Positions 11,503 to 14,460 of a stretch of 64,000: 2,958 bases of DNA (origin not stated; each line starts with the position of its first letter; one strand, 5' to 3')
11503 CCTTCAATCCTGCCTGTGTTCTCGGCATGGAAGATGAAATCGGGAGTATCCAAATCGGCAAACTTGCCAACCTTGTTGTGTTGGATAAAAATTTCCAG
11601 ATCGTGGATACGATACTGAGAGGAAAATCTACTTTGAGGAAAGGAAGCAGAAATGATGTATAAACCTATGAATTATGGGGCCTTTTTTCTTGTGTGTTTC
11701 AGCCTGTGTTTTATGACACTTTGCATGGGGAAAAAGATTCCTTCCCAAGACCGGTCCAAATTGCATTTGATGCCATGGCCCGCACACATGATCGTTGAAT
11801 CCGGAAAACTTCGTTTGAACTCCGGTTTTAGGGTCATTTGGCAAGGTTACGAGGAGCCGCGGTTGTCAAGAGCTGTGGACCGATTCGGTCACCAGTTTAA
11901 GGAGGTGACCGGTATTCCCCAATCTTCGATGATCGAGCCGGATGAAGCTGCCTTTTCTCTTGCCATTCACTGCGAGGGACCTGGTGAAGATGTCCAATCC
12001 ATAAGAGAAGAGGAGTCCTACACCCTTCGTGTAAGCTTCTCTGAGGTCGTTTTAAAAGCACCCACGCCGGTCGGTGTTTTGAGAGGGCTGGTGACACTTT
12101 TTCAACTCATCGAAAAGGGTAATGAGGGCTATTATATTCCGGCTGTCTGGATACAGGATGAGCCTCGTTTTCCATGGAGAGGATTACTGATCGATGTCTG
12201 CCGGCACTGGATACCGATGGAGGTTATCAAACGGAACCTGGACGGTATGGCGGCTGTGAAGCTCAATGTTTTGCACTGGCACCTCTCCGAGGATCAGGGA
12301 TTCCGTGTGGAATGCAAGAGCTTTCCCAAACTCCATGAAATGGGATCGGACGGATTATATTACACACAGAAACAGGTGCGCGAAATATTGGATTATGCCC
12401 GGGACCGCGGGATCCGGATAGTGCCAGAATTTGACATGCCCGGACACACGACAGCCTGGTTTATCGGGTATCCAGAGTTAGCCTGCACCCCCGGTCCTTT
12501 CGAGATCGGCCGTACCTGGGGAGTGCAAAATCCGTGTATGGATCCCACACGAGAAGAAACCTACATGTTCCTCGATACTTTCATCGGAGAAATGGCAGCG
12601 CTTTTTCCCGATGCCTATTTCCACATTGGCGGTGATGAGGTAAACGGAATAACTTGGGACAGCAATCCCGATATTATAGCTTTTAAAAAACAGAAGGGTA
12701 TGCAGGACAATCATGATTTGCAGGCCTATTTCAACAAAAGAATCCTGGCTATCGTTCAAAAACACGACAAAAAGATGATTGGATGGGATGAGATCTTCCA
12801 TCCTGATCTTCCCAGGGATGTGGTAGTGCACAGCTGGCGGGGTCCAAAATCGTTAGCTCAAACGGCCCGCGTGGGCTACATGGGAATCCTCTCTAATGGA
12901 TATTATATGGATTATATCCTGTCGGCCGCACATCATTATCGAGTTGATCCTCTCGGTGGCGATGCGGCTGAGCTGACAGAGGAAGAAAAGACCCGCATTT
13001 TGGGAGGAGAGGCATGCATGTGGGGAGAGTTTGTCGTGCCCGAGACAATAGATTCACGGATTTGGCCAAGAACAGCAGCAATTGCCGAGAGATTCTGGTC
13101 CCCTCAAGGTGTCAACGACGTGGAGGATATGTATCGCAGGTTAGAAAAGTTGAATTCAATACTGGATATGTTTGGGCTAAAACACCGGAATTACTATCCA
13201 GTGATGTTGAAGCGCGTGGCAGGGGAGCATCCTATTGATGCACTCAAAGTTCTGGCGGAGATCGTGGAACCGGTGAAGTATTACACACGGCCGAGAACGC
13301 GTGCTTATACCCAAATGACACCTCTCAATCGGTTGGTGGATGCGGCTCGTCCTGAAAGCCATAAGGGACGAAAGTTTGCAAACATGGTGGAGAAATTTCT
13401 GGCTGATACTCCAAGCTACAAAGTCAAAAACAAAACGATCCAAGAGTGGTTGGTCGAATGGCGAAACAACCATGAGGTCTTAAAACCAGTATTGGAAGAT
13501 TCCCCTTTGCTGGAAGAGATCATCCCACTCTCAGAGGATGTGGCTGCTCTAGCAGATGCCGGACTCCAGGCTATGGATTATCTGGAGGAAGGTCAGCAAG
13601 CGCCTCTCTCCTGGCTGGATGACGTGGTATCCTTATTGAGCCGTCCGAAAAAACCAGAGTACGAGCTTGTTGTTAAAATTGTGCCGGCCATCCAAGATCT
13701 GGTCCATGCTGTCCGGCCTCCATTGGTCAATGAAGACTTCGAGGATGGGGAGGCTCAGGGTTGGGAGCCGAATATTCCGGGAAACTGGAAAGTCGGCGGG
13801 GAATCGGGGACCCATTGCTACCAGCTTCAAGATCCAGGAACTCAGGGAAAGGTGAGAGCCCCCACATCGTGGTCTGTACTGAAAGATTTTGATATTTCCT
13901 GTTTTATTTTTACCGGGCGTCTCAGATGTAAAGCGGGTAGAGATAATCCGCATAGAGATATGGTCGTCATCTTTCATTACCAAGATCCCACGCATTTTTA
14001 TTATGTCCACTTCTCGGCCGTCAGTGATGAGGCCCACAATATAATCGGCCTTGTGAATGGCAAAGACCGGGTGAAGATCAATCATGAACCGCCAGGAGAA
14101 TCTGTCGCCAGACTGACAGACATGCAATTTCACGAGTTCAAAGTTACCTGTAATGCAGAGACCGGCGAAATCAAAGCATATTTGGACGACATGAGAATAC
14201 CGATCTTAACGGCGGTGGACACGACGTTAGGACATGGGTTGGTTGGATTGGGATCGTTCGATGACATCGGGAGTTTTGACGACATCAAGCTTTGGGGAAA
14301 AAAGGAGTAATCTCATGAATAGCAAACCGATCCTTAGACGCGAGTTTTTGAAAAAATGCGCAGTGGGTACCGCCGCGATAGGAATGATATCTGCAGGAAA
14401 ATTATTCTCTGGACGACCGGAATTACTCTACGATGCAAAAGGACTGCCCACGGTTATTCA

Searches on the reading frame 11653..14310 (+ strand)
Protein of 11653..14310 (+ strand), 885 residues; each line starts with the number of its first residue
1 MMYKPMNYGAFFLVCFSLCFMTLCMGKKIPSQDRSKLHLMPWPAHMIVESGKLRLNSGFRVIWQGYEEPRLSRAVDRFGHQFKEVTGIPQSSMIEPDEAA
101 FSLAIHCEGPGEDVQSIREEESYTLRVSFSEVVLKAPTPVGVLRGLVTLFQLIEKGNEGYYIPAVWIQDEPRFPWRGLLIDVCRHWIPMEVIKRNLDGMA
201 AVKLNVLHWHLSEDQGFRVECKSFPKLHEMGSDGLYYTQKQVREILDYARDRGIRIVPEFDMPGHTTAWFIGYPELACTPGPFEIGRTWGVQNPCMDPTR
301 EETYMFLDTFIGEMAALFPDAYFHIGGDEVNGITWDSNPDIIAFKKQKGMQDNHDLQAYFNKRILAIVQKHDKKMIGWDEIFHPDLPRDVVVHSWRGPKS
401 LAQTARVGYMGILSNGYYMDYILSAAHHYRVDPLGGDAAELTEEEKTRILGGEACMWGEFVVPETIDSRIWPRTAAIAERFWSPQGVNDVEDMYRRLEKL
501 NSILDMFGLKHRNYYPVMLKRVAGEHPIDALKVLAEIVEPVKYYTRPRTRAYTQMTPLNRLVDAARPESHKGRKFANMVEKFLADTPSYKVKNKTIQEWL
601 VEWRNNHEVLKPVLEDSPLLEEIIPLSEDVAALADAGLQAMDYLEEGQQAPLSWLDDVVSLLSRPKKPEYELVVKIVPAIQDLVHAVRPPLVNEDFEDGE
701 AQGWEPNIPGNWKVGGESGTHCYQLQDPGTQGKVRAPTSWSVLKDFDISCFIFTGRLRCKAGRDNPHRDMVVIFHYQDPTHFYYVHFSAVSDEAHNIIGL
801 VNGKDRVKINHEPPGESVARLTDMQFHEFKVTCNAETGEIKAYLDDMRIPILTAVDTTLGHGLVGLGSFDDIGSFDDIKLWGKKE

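Call 57: search_protein_families(library=pfam, proteins=[window:11653-14310:+], max_evalue=0.01)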
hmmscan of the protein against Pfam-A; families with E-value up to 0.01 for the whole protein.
window:11653-14310:+ (885 aa): 3 families
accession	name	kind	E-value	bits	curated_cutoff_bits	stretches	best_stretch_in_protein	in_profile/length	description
PF00728.28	Glyco_hydro_20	-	1.5e-93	314.4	22.3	1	173-484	1-347/348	Glycosyl hydrolase family 20, catalytic domain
PF02838.20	Glyco_hydro_20b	-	1.4e-09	39.2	26.1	1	38-169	3-123/124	Glycosyl hydrolase family 20, domain 2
PF14845.11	Glycohydro_20b2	-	2.6e-07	31.8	27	1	40-152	2-130/130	beta-acetyl hexosaminidase like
